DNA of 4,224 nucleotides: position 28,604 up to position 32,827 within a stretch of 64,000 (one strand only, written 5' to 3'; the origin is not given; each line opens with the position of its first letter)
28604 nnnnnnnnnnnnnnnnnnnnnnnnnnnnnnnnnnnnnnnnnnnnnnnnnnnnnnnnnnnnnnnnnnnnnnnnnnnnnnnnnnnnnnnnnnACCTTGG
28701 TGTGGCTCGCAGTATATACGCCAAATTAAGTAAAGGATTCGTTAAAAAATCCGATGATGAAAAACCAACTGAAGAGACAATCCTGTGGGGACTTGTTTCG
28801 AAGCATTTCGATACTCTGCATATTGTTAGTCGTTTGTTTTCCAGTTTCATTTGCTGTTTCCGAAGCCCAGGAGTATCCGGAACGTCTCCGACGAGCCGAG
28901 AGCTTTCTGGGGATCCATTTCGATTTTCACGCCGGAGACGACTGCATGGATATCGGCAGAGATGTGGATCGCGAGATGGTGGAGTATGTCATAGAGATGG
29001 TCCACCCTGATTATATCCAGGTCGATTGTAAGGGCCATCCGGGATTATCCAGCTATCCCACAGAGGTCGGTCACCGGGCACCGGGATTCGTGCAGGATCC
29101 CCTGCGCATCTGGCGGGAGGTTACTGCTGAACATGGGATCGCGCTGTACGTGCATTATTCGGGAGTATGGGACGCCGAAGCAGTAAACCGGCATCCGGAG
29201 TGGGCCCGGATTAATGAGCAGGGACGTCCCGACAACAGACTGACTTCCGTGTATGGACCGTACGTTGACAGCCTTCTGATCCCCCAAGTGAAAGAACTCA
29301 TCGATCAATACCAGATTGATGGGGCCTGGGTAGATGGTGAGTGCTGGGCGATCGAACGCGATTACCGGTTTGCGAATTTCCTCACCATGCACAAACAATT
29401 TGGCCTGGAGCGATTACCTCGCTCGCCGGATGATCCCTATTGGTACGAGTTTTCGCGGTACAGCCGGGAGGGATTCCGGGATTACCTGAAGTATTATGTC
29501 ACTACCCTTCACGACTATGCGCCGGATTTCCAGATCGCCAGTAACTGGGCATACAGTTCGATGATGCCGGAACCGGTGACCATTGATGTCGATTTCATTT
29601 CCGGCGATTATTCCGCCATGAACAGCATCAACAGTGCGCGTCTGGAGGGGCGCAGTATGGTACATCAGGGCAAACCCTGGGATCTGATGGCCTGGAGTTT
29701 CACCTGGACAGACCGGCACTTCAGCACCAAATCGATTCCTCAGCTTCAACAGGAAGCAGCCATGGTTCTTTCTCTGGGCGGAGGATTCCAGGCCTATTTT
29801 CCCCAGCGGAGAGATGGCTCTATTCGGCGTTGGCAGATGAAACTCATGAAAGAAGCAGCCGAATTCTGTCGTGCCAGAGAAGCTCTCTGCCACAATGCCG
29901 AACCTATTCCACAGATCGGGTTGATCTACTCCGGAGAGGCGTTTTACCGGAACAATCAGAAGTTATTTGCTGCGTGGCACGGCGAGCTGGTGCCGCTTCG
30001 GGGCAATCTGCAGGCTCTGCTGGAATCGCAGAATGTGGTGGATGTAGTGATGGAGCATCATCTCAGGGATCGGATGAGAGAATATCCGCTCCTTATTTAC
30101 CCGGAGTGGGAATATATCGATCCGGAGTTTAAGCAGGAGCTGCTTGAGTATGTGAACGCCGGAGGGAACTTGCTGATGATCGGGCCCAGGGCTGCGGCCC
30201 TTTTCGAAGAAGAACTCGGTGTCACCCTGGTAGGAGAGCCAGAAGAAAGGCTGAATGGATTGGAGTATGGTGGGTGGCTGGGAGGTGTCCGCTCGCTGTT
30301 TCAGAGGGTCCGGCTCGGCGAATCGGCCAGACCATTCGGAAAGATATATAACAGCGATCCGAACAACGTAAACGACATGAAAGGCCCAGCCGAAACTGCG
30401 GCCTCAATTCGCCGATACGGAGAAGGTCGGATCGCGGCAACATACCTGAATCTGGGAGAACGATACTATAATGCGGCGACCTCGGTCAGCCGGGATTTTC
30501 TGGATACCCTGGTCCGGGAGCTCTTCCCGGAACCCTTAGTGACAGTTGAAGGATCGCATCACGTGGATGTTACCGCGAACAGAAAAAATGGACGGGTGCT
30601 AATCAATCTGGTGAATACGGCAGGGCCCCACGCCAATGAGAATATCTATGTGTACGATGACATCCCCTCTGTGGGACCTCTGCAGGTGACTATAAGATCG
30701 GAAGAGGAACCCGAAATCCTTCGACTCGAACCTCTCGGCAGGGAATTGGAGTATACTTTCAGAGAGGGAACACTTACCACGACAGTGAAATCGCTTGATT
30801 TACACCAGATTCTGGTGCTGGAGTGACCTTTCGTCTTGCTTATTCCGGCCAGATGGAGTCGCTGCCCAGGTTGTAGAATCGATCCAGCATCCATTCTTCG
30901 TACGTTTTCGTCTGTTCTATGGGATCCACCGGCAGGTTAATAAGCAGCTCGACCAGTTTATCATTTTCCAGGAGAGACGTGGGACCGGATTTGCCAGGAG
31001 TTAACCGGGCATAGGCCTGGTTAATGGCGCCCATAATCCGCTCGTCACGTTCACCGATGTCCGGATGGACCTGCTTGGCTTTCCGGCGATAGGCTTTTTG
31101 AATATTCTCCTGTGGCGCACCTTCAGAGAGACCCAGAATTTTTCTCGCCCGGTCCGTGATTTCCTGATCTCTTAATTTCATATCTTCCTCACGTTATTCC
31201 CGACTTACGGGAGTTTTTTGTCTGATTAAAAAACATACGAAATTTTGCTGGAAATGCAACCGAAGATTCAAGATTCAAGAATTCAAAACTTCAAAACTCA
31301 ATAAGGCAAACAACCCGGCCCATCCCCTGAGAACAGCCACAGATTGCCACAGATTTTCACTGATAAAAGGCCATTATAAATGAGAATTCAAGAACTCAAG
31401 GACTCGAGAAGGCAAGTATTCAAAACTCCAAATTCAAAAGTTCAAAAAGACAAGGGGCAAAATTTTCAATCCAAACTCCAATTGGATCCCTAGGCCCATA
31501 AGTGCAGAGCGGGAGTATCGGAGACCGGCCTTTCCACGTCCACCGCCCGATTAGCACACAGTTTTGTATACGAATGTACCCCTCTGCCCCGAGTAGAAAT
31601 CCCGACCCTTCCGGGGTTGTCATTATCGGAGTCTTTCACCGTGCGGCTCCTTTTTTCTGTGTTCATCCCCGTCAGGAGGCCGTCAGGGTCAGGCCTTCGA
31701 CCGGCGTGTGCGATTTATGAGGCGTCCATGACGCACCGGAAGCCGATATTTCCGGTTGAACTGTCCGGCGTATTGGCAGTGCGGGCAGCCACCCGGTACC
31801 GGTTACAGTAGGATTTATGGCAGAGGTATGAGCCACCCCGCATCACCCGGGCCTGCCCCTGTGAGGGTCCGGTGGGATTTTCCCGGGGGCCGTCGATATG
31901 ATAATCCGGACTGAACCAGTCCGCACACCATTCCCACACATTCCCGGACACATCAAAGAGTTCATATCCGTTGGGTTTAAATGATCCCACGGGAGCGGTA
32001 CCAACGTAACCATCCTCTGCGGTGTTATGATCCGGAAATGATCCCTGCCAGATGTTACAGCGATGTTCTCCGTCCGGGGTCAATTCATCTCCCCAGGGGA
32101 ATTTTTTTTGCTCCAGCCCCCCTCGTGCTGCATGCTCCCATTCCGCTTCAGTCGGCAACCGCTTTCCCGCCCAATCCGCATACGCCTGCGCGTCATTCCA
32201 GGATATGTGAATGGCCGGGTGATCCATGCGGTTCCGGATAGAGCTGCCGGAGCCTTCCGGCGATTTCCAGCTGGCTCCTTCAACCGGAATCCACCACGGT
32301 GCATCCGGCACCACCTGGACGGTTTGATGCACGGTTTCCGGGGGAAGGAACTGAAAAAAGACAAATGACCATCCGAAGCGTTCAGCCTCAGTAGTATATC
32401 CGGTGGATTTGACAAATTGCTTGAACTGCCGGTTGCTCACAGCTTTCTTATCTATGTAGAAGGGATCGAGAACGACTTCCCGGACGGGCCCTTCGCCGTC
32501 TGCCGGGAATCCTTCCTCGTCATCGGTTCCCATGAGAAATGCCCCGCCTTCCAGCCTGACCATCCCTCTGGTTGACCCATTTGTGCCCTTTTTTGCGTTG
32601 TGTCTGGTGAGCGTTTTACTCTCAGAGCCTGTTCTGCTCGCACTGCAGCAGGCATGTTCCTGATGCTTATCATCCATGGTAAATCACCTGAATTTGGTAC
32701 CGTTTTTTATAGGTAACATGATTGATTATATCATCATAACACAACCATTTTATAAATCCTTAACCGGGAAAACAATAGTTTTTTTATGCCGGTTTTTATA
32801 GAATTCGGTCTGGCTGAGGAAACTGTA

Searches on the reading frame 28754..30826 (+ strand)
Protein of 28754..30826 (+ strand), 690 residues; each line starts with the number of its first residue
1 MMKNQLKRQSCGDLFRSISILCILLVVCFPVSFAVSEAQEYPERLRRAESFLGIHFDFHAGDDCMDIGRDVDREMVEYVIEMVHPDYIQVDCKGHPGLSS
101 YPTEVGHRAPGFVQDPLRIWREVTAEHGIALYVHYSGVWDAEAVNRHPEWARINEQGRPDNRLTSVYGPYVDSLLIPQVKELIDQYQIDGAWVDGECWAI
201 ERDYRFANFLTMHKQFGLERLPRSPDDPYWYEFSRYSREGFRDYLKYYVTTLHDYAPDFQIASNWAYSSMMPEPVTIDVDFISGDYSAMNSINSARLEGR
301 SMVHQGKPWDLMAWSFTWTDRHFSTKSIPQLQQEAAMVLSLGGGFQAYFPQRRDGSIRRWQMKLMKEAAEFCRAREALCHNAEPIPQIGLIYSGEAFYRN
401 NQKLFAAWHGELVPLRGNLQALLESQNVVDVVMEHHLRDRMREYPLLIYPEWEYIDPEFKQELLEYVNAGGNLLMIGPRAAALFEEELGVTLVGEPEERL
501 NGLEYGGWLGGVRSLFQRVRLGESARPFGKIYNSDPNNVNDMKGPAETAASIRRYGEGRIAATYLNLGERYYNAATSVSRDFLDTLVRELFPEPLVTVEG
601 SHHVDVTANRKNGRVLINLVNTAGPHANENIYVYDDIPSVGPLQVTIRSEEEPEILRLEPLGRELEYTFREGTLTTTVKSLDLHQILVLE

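Call 25: search_protein_families(library=pfam, proteins=[window:28754-30826:+], max_evalue=0.00001)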
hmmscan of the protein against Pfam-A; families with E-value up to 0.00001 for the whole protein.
window:28754-30826:+ (690 aa): 2 families
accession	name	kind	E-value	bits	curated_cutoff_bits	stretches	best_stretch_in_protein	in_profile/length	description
PF14871.12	GHL6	-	3.9e-07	30.8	35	1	74-194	4-131/132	Hypothetical glycosyl hydrolase 6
PF01120.23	Alpha_L_fucos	-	9e-06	25.8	25.2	0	113-370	139-338/345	Alpha-L-fucosidase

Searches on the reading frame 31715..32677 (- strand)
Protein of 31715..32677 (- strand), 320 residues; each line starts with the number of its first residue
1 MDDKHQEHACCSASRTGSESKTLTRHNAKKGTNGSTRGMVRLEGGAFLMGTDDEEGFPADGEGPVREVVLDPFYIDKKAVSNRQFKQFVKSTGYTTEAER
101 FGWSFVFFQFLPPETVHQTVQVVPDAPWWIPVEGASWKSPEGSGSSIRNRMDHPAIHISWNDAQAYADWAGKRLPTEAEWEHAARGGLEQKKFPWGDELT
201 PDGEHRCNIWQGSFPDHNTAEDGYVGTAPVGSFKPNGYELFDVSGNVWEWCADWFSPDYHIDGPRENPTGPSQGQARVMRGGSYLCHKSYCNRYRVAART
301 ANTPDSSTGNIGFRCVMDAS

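Call 49: search_protein_families(library=pfam, proteins=[window:31715-32677:-], max_evalue=0.00001)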
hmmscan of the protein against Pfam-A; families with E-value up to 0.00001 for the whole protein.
window:31715-32677:- (320 aa): 1 family
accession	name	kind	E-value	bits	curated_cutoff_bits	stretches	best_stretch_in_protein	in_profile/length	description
PF03781.23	FGE-sulfatase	-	9.7e-87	291.3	23.3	1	36-316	2-254/255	Sulfatase-modifying factor enzyme 1-like domain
